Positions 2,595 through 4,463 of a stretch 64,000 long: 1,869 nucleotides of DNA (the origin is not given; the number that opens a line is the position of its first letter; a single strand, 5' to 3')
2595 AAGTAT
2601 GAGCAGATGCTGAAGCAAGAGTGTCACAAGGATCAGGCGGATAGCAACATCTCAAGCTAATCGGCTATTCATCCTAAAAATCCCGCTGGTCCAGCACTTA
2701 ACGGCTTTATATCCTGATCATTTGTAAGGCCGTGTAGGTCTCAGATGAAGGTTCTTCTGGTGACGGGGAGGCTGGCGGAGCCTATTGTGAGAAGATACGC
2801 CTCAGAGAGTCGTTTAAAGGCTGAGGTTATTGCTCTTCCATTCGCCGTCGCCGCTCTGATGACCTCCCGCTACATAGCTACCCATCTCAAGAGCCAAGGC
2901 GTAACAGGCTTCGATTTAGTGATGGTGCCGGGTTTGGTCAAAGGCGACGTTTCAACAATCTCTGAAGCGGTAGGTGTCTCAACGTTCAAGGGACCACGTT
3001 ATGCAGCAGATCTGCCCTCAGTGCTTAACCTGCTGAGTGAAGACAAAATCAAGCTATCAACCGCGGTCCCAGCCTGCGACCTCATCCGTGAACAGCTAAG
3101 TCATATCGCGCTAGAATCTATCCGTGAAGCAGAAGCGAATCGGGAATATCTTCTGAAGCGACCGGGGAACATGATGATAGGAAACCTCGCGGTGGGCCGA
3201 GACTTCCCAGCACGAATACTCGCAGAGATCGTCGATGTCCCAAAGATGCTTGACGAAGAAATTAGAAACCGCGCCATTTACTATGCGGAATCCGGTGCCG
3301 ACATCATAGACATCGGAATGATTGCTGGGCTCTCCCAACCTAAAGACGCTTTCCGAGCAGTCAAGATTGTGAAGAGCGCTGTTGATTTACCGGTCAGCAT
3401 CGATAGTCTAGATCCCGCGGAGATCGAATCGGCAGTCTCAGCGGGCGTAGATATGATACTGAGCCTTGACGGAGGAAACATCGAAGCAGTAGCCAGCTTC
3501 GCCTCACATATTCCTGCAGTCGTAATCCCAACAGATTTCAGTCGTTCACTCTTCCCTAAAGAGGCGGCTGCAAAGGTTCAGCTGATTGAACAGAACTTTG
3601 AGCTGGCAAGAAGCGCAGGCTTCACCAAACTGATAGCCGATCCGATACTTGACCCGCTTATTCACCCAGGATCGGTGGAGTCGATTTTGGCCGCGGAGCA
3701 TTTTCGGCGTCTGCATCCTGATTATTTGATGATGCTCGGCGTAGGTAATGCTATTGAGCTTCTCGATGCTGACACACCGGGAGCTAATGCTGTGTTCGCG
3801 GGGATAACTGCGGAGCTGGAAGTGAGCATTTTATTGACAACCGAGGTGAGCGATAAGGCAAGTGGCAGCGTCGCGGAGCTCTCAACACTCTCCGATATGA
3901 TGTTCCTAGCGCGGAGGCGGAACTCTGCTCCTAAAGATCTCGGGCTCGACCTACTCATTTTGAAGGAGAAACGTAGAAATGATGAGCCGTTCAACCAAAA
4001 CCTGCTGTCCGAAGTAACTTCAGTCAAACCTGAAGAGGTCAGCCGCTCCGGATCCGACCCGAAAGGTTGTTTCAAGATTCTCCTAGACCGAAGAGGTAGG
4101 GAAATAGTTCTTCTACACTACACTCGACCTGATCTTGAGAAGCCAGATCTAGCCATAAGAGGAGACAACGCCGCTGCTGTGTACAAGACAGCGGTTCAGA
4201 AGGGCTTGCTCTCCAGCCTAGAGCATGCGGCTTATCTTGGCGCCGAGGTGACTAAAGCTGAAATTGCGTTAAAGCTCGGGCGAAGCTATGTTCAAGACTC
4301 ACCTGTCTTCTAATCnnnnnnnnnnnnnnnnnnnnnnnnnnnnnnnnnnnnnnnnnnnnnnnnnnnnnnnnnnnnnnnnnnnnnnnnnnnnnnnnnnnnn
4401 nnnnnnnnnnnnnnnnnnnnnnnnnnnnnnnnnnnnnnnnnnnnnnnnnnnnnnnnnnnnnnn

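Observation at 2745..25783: Self-contained H4MPT/methanofuran C1 island (enzymes plus both cofactor pathways) in a Cdv-type archaeon, without mcr/mtr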

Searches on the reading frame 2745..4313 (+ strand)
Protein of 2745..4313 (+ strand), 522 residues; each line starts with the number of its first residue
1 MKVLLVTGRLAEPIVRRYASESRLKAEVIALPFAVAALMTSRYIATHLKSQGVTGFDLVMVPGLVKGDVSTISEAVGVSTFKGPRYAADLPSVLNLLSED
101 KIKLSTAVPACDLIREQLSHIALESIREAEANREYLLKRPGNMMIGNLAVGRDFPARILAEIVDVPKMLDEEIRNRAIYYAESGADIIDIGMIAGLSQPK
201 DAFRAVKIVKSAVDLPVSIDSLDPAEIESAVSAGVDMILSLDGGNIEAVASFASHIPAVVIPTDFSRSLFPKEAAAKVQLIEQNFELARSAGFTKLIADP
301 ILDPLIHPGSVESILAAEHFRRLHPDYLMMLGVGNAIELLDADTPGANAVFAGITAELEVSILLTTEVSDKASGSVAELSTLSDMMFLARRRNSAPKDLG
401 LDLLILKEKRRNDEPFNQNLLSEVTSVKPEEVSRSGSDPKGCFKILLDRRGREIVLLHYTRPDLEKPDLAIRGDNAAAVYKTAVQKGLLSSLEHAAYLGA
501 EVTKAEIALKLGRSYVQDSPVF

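Call 3: search_protein_families(library=pfam, proteins=[window:2745-4313:+])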
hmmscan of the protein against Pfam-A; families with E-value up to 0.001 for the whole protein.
window:2745-4313:+ (522 aa): 3 families
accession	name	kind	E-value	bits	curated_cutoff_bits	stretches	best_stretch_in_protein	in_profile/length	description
PF14251.12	PterinBD-DUF4346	-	1.6e-20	74.1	29.6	1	438-518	2-86/86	PterinBD-DUF4346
PF20123.4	DUF6513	-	3.7e-10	40.4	23.9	1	2-84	2-85/86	Family of unknown function (DUF6513)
PF00809.28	Pterin_bind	-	1.3e-09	38.5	25.5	1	172-303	22-174/244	Pterin binding enzyme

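Call 6: search_protein_families(library=ncbifam, proteins=[window:2745-4313:+])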
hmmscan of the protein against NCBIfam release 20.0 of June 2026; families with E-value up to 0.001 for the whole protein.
window:2745-4313:+ (522 aa): 6 families
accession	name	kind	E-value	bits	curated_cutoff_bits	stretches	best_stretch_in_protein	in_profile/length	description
TIGR00284.1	TIGR00284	hypoth_equivalog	7.5e-113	377.7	256.65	1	1-521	1-497/497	dihydropteroate synthase-like protein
NF002128.0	PRK00964.1-6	equivalog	1.4e-17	63.9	568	1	415-519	267-369/390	tetrahydromethanopterin S-methyltransferase subunit A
NF005719.0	PRK07535.1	domain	1.3e-09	37.6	259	1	171-318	25-175/268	methyltetrahydrofolate:corrinoid/iron-sulfur protein methyltransferase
TIGR01496.1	DHPS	equivalog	0.00012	21.9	162.6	1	171-257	23-119/258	dihydropteroate synthase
NF006761.0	PRK09282.1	domain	0.00036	19.1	402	1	179-239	162-227/591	pyruvate carboxylase subunit B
NF008985.0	PRK12331.1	equivalog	0.00099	17.9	718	0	176-238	159-226/465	oxaloacetate decarboxylase subunit alpha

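Call 43: find_encoding_contigs(protein=window:2745-4313:+, flank=10000, max_places=3)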
Protein window:2745-4313:+ (522 aa): 3 contigs read that carry it; 2 places shown.
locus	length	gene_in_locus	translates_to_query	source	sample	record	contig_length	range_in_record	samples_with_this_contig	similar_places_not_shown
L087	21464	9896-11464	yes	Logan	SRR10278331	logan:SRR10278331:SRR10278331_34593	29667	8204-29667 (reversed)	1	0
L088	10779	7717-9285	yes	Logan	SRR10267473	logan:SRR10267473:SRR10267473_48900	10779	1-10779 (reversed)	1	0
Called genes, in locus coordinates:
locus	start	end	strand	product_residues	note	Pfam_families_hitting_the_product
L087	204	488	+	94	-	-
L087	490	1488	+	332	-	PF00296:Bac_luciferase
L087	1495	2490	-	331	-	PF01874:CitG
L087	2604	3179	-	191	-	PF07853:DUF1648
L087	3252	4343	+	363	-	PF07318:DUF1464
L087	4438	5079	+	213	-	PF04289:DUF447_N, PF20766:DUF447_C (weak)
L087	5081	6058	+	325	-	PF00288:GHMP_kinases_N, PF08544:GHMP_kinases_C (faint)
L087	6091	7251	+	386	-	PF00155:Aminotran_1_2 (weak), PF00282:Pyridoxal_deC, PF00266:Aminotran_5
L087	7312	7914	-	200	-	PF13404:HTH_AsnC-type, PF13412:HTH_24, PF01037:AsnC_trans_reg, PF24273:TRASH_HVO_1752_C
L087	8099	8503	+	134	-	PF24784:Temptin_C, PF18884:TSP3_bac (weak)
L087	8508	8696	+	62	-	-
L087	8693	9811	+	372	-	-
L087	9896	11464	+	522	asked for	PF20123:DUF6513, PF00809:Pterin_bind, PF14251:PterinBD-DUF4346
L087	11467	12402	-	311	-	PF00296:Bac_luciferase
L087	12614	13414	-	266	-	PF01828:Peptidase_A4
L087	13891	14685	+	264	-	PF01909:NTP_transf_2 (weak)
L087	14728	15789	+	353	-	-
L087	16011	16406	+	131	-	PF01568:Molydop_binding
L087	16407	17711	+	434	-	PF00384:Molybdopterin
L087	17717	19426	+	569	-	PF01979:Amidohydro_1 (faint), PF07969:Amidohydro_3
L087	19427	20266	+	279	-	PF01493:GXGXG (faint)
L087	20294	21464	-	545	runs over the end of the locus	PF13426:PAS_9 (faint), PF00989:PAS (weak), PF00512:HisKA, PF02518:HATPase_c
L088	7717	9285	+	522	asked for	PF20123:DUF6513, PF00809:Pterin_bind, PF14251:PterinBD-DUF4346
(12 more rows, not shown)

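Call 44: search_protein_families(library=ncbifam, proteins=[L087:490-1488:+, L087:1495-2490:-, L087:2604-3179:-, L087:3252-4343:+, L087:4438-5079:+, L087:5081-6058:+, L087:6091-7251:+], max_evalue=0.001)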
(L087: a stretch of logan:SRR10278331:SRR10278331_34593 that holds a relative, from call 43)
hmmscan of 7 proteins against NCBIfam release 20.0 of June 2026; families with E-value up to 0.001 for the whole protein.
L087:490-1488:+ (332 aa): 31 families (the best 25 are shown)
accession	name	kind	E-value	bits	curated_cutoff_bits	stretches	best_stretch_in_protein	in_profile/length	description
TIGR03555.1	F420_mer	equivalog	1.5e-132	441.9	348.7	1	4-327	1-325/325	5,10-methylenetetrahydromethanopterin reductase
NF002619.0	PRK02271.1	equivalog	3.2e-131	437.5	276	1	3-329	2-328/329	5,10-methylenetetrahydromethanopterin reductase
TIGR03842.1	F420_CPS_4043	hypoth_equivalog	5.1e-37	127.7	295.45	1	4-327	2-327/329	TIGR03842 family LLM class F420-dependent oxidoreductase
TIGR04024.1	F420_NP1902A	hypoth_equivalog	6.4e-37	127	345.4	1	16-296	16-299/330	TIGR04024 family LLM class F420-dependent oxidoreductase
TIGR03559.1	F420_Rv3520c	subfamily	5.8e-32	111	335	1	21-304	19-322/325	LLM class F420-dependent oxidoreductase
TIGR04465.1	ArgArg_F420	equivalog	2.4e-28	99.3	470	1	20-259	65-315/364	F420-dependent hydroxymycolic acid dehydrogenase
TIGR03841.1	F420_Rv3093c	subfamily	5.9e-28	98.1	213.65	1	17-303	12-291/298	LLM class F420-dependent oxidoreductase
TIGR03857.1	F420_MSMEG_2249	hypoth_equivalog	7.3e-28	97.7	218.4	1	21-264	20-266/329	TIGR03857 family LLM class F420-dependent oxidoreductase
TIGR03564.1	F420_MSMEG_4879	subfamily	2.4e-26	92.9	234.25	1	22-272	6-252/265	TIGR03564 family F420-dependent LLM class oxidoreductase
TIGR03557.1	F420_G6P_family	subfamily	2.9e-25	89.1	210.4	1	20-237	18-237/316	TIGR03557 family F420-dependent LLM class oxidoreductase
TIGR03617.1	F420_MSMEG_2256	subfamily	4.3e-25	88.3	278.15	1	24-295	4-287/318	TIGR03617 family F420-dependent LLM class oxidoreductase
TIGR03554.1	F420_G6P_DH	equivalog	9.9e-24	83.9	420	1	20-330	21-331/331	glucose-6-phosphate dehydrogenase (coenzyme-F420)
TIGR03619.1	F420_Rv2161c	subfamily_domain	5.5e-23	81.8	166.9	1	44-224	47-231/247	TIGR03619 family F420-dependent LLM class oxidoreductase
TIGR03621.1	F420_MSMEG_2516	subfamily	2.9e-22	79.1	213.15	1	4-194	3-192/295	TIGR03621 family F420-dependent LLM class oxidoreductase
TIGR03560.1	F420_Rv1855c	subfamily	4.5e-21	75.7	231.4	1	8-207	6-223/227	TIGR03560 family F420-dependent LLM class oxidoreductase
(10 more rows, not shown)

L087:1495-2490:- (331 aa): 3 families
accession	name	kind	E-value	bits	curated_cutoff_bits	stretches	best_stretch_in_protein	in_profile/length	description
TIGR03132.1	malonate_mdcB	equivalog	8.5e-13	48.4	282.35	2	194-323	156-268/272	triphosphoribosyl-dephospho-CoA synthase MdcB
NF002315.0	PRK01237.1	equivalog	1.2e-11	44.4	280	1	194-324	166-279/291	triphosphoribosyl-dephospho-CoA synthase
TIGR03125.1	citrate_citG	equivalog_domain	3.1e-10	40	272.3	1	12-323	8-272/275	triphosphoribosyl-dephospho-CoA synthase CitG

L087:2604-3179:- (191 aa): 0 families

L087:3252-4343:+ (363 aa): 0 families

L087:4438-5079:+ (213 aa): 0 families

L087:5081-6058:+ (325 aa): 6 families
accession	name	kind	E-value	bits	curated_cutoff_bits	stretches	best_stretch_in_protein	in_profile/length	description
NF040726.1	BetaRFA-P_synth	equivalog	1.9e-72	244.1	328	1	5-317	2-327/327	beta-ribofuranosylaminobenzene 5'-phosphate synthase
TIGR00144.1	beta_RFAP_syn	subfamily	2e-64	217.9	113.5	1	5-318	2-324/325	beta-ribofuranosylaminobenzene 5'-phosphate synthase family protein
NF002288.1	PRK01212.1-4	equivalog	4.4e-09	35.8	194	1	56-177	57-175/303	homoserine kinase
TIGR01920.1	Shik_kin_archae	equivalog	2e-07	30.6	126.85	1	50-177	41-169/266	shikimate kinase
TIGR00191.1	thrB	equivalog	3.7e-05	22.7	168.25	1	60-176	64-173/304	homoserine kinase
TIGR00549.1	mevalon_kin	equivalog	0.00066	19.3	163.05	1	61-118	64-123/276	mevalonate kinase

L087:6091-7251:+ (386 aa): 18 families
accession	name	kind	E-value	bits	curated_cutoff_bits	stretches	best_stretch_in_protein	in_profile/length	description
TIGR03812.1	tyr_de_CO2_Arch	equivalog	6.1e-129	430.1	299.4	1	8-381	2-375/375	tyrosine decarboxylase MfnA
TIGR03799.1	NOD_PanD_pyr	equivalog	2e-37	128.8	606.1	2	113-332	212-437/522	pyridoxal-dependent aspartate 1-decarboxylase PanP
TIGR01788.1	Glu-decarb-GAD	equivalog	8.5e-35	120.3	380.4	1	3-354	19-391/431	glutamate decarboxylase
NF002748.0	PRK02769.1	equivalog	1.5e-34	119.3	305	1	63-378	63-368/382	histidine decarboxylase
NF052646.1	DABADecarRhbB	equivalog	5.2e-28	97.9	900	1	61-331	133-417/491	L-2,4-diaminobutyrate decarboxylase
TIGR03811.1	tyr_de_CO2_Ent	equivalog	9.7e-25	87.1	905.3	3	216-310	368-471/608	tyrosine decarboxylase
TIGR03235.1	DNA_S_dndA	equivalog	2.4e-10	40.2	480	1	88-346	65-314/353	cysteine desulfurase DndA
NF001696.0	PRK00451.1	equivalog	1.4e-09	37.4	364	1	270-349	327-405/447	aminomethyl-transferring glycine dehydrogenase subunit GcvPA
TIGR03402.1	FeS_nifS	equivalog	1.5e-09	37.1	530.75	1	82-195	59-174/379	cysteine desulfurase NifS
TIGR01979.1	sufS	subfamily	6e-07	28.7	475.1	1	89-337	87-341/403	SufS family cysteine desulfurase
NF003346.0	PRK04366.1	equivalog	9.5e-07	27.9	441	1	89-194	141-250/487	aminomethyl-transferring glycine dehydrogenase subunit GcvPB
NF002806.0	PRK02948.1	subfamily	2.7e-06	26.6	304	1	73-231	51-201/381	IscS subfamily cysteine desulfurase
TIGR03403.1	nifS_epsilon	equivalog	4.3e-06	25.8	587.7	1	104-195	84-178/382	NifS family cysteine desulfurase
NF000586.1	PRK00011.1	subfamily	6.3e-05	21.9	335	1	91-326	87-304/404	serine hydroxymethyltransferase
TIGR02006.1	IscS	equivalog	0.00022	20.4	643.2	1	81-197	62-182/402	IscS subfamily cysteine desulfurase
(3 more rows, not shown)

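Call 61: find_homologous_proteins(query=L087:490-1488:+, max_evalue=1e-60)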
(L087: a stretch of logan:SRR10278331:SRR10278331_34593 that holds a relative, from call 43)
Query L087:490-1488:+ (332 aa): 2376 proteins with E <= 1e-60 among 5907 candidates; the best 120 are listed.
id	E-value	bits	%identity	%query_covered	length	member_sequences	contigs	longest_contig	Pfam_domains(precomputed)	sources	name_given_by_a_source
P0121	1.1e-216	736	98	100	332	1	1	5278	PF00296.27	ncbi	-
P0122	2.6e-215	732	98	100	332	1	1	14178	PF00296.27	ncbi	-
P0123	1.4e-214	729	98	100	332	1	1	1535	PF00296.27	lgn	-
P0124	2.3e-214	729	97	100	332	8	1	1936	PF00296.27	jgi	-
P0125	4.6e-194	662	88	99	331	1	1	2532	PF00296.27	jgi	jgi:5,10-methylenetetrahydromethanopterin reductase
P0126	2.1e-185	633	82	99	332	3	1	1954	PF00296.27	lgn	-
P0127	3.9e-185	633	82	100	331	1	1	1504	PF00296.27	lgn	-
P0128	6.3e-184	629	83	100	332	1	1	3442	PF00296.27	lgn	-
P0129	2.3e-183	627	81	99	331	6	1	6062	PF00296.27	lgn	-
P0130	1.2e-177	608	79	100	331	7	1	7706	PF00296.27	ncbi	ncbi:MAG TPA: 5,10-methylenetetrahydromethanopterin reductase [Nitrososphaerales archaeon]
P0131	5.7e-175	599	78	99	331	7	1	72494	PF00296.27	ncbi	-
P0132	6.2e-174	596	78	99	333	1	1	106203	PF00296.27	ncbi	-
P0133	1.6e-173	594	79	99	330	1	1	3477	PF00296.27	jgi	jgi:5,10-methylenetetrahydromethanopterin reductase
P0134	3.3e-172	590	77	99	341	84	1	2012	PF00296.27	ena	-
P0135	1.1e-163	562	73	99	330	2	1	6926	PF00296.27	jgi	-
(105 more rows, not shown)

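Call 62: find_encoding_contigs(protein=P0132, flank=10000, max_places=1)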
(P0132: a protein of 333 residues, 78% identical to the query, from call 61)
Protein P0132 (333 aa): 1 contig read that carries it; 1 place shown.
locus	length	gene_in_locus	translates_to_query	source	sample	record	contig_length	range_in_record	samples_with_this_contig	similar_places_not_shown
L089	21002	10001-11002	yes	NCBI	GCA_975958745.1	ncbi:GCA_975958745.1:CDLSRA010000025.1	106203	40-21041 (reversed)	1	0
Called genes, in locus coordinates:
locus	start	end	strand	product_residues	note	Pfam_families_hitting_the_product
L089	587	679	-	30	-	-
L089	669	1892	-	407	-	PF00534:Glycos_transf_1, PF13692:Glyco_trans_1_4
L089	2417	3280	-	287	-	PF01256:Carb_kinase, PF02110:HK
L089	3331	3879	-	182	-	PF00156:Pribosyltran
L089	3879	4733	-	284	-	PF01048:PNP_UDP_1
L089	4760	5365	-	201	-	-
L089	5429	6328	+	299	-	PF02007:MtrH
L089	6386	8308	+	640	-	PF00111:Fer2, PF17650:RACo_linker (weak), PF17651:Raco_middle, PF14574:RACo_C_ter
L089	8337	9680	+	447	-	PF00202:Aminotran_3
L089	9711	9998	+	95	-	-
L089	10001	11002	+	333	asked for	PF00296:Bac_luciferase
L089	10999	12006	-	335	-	PF01874:CitG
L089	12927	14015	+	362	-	PF07318:DUF1464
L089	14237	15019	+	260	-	PF01973:MptE-like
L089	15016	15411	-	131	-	PF04038:DHNA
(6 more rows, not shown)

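Call 63: find_encoding_contigs(protein=P0122, flank=10000, max_places=2)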
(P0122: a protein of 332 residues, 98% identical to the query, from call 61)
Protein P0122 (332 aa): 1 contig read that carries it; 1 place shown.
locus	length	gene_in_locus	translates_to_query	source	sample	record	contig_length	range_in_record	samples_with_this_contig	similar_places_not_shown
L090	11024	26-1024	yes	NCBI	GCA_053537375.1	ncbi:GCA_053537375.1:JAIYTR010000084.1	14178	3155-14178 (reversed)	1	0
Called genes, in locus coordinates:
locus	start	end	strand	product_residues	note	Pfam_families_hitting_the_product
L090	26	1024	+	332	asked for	PF00296:Bac_luciferase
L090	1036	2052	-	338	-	PF01874:CitG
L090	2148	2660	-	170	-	PF07853:DUF1648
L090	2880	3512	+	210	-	PF03703:bPH_2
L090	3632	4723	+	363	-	PF07318:DUF1464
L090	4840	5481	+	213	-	PF04289:DUF447_N, PF20766:DUF447_C (weak)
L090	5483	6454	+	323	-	PF00288:GHMP_kinases_N, PF08544:GHMP_kinases_C (weak)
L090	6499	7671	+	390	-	PF00155:Aminotran_1_2, PF00282:Pyridoxal_deC, PF00266:Aminotran_5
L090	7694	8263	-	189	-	PF00578:AhpC-TSA, PF08534:Redoxin, PF10417:1-cysPrx_C (weak)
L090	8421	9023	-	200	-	PF13404:HTH_AsnC-type, PF13412:HTH_24, PF01037:AsnC_trans_reg, PF24273:TRASH_HVO_1752_C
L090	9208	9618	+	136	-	PF24784:Temptin_C, PF18884:TSP3_bac (faint)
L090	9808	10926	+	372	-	-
